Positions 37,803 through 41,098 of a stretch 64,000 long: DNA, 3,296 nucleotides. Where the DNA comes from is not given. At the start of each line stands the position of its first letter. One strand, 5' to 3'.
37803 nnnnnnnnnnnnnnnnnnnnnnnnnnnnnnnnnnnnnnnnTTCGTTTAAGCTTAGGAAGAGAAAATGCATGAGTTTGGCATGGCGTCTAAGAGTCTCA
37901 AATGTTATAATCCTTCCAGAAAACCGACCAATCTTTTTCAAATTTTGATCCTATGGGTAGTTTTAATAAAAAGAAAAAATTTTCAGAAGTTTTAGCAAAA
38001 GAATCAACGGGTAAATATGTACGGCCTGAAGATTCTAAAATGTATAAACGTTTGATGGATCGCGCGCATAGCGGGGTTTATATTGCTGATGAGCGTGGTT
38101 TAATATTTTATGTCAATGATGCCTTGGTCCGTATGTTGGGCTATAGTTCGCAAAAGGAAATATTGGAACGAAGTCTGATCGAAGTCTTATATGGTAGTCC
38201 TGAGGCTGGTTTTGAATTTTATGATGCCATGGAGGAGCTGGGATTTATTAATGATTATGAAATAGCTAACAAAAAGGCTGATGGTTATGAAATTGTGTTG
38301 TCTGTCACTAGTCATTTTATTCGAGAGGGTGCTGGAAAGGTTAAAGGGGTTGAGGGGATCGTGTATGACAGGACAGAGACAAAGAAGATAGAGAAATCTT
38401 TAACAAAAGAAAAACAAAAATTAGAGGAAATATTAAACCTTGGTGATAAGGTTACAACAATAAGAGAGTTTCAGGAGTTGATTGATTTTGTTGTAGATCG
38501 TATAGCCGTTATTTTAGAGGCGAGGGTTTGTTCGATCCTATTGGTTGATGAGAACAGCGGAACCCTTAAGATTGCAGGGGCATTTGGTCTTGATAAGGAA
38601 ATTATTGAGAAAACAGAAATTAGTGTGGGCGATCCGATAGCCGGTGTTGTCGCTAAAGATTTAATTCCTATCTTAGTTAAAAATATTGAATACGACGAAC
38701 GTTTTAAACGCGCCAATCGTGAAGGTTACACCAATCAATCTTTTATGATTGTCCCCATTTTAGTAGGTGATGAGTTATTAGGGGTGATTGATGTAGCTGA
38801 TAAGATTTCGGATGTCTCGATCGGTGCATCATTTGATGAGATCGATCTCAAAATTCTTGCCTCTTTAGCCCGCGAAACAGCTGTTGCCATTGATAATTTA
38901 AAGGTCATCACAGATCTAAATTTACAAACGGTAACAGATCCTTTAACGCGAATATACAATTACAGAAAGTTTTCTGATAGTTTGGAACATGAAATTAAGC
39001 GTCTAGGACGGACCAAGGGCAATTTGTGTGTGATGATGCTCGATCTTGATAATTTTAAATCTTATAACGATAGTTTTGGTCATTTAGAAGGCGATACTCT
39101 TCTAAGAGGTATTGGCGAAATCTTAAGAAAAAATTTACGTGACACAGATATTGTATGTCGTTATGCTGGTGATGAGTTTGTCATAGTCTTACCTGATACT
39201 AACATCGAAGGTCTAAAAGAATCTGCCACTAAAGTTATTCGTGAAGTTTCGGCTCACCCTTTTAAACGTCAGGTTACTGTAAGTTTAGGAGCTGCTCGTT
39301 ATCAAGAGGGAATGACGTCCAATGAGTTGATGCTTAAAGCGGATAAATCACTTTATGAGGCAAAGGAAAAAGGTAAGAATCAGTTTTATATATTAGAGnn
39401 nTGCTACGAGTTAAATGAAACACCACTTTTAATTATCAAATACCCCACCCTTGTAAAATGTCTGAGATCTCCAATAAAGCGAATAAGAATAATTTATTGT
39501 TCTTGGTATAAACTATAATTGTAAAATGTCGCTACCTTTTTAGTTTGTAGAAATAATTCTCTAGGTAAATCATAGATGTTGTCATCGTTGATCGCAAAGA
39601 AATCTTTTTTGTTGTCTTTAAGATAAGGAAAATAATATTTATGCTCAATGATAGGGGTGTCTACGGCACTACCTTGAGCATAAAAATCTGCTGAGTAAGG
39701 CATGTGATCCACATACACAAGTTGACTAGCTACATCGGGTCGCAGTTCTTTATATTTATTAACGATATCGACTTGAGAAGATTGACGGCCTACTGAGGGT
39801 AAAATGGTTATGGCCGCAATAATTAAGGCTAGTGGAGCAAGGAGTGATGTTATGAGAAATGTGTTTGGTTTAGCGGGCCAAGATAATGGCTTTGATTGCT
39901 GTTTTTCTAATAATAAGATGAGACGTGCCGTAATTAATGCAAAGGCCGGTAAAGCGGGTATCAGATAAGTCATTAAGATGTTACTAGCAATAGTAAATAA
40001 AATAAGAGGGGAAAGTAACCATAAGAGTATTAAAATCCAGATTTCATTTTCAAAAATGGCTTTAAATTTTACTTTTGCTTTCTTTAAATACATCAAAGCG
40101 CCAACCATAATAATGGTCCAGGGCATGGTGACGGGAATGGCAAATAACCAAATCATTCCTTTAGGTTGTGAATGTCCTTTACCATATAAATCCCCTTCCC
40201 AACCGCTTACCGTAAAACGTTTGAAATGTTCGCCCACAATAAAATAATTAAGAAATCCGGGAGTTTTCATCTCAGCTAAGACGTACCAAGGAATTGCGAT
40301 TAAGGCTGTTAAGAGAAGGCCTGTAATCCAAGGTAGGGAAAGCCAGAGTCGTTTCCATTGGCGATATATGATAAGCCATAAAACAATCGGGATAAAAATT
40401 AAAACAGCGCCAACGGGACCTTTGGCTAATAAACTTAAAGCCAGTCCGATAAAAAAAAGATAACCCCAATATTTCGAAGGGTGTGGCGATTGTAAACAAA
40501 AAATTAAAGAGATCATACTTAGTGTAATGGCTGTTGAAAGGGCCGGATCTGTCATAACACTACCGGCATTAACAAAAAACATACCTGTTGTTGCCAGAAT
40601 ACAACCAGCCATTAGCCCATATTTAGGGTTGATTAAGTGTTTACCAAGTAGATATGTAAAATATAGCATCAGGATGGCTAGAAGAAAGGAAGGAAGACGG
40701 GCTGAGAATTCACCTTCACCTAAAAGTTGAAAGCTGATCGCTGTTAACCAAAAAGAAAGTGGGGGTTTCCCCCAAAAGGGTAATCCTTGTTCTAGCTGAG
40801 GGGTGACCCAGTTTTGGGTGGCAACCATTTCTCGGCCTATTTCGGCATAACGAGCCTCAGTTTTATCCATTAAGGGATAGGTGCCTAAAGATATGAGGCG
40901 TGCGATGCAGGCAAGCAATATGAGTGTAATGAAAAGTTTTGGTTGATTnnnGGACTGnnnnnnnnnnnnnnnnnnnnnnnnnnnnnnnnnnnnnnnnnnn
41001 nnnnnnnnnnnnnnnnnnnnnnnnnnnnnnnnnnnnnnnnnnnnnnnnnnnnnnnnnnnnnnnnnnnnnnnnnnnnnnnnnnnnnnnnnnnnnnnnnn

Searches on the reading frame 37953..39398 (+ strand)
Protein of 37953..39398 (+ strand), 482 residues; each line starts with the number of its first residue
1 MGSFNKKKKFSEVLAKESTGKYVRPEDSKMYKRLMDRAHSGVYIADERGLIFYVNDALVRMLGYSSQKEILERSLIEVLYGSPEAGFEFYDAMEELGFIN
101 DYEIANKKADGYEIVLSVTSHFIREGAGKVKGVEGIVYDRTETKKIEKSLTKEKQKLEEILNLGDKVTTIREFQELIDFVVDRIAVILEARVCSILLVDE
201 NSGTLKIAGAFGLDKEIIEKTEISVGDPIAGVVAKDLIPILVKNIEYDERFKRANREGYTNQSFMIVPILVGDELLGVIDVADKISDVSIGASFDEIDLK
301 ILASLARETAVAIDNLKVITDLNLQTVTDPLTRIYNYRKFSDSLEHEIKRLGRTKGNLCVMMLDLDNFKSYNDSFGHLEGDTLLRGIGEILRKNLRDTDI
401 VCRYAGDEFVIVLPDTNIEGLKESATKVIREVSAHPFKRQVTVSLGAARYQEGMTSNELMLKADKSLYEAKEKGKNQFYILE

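Call 76: search_protein_families(library=pfam, proteins=[window:37953-39398:+], max_evalue=0.00001)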
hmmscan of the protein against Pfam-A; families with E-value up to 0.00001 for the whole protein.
window:37953-39398:+ (482 aa): 8 families
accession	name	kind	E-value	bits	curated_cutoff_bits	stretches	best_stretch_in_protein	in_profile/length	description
PF00990.26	GGDEF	-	1.5e-43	148.8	23.8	1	327-477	2-161/161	Diguanylate cyclase, GGDEF domain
PF13185.12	GAF_2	-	6.4e-15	56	28.6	1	172-314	3-136/136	GAF domain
PF01590.32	GAF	-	4.8e-12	47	22.4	1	173-313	2-133/133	GAF domain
PF13492.12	GAF_3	-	1.2e-10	42.3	27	1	173-315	2-129/129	GAF domain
PF00989.32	PAS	-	1.2e-10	41.8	22.6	1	30-136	2-109/113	PAS fold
PF13426.13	PAS_9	-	1.4e-08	35.4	27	1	41-142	3-103/103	PAS domain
PF13188.13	PAS_8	-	5.9e-08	32.8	21.8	1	30-88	2-59/65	PAS domain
PF24898.2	GGDEF_GdpP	-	3.8e-06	27.6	30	0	364-481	2-119/126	Cyclic-di-AMP phosphodiesterase GdpP-like, GGDEF domain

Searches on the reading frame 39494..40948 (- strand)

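Call 76: search_protein_families(library=pfam, proteins=[window:39494-40948:-], max_evalue=0.00001)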
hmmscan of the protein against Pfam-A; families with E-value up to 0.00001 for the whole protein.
window:39494-40948:- (484 aa): 2 families
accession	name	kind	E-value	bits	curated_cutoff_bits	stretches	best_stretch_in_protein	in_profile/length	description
PF02366.24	PMT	-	4.5e-26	92.3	22.7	1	27-236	28-245/245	Dolichyl-phosphate-mannose-protein mannosyltransferase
PF13231.12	PMT_2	-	1.8e-17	64.4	26.1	1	61-221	2-157/160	Dolichyl-phosphate-mannose-protein mannosyltransferase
